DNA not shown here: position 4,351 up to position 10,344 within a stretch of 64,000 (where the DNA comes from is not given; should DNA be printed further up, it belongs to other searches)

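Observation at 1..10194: Tandem trio of paralogous giant T9SS cargo proteins with a gene-remodelling scar, only one retaining an M43 metalloprotease head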

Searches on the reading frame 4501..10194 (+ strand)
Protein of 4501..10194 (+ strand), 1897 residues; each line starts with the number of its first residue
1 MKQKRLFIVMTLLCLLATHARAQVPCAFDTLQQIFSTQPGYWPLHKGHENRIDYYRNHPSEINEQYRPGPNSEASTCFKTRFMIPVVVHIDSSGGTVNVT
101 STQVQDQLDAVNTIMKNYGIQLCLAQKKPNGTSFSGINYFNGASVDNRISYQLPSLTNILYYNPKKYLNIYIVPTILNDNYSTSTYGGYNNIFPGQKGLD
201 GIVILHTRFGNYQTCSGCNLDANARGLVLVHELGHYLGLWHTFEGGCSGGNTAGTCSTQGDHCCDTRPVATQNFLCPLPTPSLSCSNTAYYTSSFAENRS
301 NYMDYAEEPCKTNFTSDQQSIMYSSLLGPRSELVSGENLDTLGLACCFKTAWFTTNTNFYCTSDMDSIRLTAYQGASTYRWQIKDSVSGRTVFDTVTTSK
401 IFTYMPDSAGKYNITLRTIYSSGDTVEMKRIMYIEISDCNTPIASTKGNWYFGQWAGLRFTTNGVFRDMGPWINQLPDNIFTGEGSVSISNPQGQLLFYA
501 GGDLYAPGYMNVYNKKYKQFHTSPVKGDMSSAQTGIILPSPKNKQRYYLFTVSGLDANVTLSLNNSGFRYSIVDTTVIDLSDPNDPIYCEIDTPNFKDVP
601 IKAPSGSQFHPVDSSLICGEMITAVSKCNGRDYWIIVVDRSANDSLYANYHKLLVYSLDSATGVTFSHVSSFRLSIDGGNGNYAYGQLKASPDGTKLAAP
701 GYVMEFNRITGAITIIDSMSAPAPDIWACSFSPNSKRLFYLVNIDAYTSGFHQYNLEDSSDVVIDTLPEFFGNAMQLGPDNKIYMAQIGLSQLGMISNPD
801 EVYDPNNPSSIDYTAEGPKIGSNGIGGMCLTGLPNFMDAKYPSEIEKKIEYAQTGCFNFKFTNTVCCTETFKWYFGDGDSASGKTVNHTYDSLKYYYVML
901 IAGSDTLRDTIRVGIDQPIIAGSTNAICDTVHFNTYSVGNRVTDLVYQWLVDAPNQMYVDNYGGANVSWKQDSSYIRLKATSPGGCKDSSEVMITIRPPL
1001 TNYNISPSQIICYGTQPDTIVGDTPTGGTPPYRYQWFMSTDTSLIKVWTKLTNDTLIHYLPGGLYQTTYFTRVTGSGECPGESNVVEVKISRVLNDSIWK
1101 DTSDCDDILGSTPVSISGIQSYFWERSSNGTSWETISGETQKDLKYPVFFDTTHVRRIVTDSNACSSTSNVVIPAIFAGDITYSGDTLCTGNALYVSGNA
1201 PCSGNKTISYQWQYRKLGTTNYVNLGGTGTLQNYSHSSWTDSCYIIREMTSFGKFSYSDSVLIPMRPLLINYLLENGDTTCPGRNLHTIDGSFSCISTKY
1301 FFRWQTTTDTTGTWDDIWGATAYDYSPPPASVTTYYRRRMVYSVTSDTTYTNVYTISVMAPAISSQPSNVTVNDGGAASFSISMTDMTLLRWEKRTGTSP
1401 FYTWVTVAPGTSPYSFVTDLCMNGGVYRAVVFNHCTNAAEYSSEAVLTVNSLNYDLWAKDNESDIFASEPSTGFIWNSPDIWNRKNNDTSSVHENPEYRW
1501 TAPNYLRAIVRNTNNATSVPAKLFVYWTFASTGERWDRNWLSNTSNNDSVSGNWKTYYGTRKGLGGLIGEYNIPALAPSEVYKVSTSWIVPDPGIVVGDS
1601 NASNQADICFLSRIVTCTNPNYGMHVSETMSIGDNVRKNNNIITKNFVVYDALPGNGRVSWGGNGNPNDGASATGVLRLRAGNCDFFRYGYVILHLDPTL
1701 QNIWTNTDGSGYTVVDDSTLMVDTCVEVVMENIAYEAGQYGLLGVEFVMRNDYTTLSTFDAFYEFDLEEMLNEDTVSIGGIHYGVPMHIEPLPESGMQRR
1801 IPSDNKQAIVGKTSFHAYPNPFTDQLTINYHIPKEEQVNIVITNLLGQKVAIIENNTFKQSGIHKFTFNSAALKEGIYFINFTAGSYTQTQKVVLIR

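Call 7: search_protein_families(library=pfam, proteins=[window:4501-10194:+], max_evalue=0.1)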
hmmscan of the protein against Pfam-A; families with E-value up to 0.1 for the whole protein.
window:4501-10194:+ (1897 aa): 9 families
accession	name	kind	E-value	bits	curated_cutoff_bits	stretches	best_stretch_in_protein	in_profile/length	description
PF05572.19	Peptidase_M43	-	2.1e-15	57.4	23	1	162-324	12-149/152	Pregnancy-associated plasma protein-A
PF18962.6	Por_Secre_tail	-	8.9e-13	48.8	27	1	1818-1894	2-74/75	Secretion system C-terminal sorting domain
PF18911.6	PKD_4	-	5.5e-07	30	27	1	867-905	33-71/85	PKD domain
PF00801.26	PKD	-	0.00078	19.8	23.5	1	870-901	31-64/80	PKD domain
PF16820.11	PKD_3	-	0.027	14.7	26.3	1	376-419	32-67/68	PKD-like domain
PF13582.12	Reprolysin_3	-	0.04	14.9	22.4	0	103-242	3-123/123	Metallo-peptidase family M12B Reprolysin-like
PF13583.11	Reprolysin_4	-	0.04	14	22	1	228-262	138-171/203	Metallo-peptidase family M12B Reprolysin-like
PF18355.7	DUF5607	-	0.052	14.4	25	0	938-965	20-47/65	Domain of unknown function (DUF5607)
PF00413.30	Peptidase_M10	-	0.061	13.6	24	0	227-242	110-125/159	Matrixin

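Call 14: search_protein_families(library=ncbifam, proteins=[window:4501-10194:+], max_evalue=0.1)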
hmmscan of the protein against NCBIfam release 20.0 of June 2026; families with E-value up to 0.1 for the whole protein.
window:4501-10194:+ (1897 aa): 4 families
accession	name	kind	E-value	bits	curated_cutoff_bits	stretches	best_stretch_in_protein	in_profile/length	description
TIGR04183.1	Por_Secre_tail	domain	1.1e-11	44.6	23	1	1818-1894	2-70/72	T9SS type A sorting domain-containing protein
TIGR03952.1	metzin_BF0631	equivalog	5.5e-08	32.2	208.1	1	227-324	234-339/351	zinc-dependent metalloproteinase lipoprotein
NF038113.1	T9SSA_dep_M36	equivalog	5.7e-08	31.4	885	1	1810-1895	788-868/869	T9SS-dependent M36 family metallopeptidase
NF052323.1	T9SSA_dep_M6i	equivalog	1.8e-05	22.9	600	1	1799-1895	942-1036/1043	T9SS-dependent M6-like inactivated metalloprotease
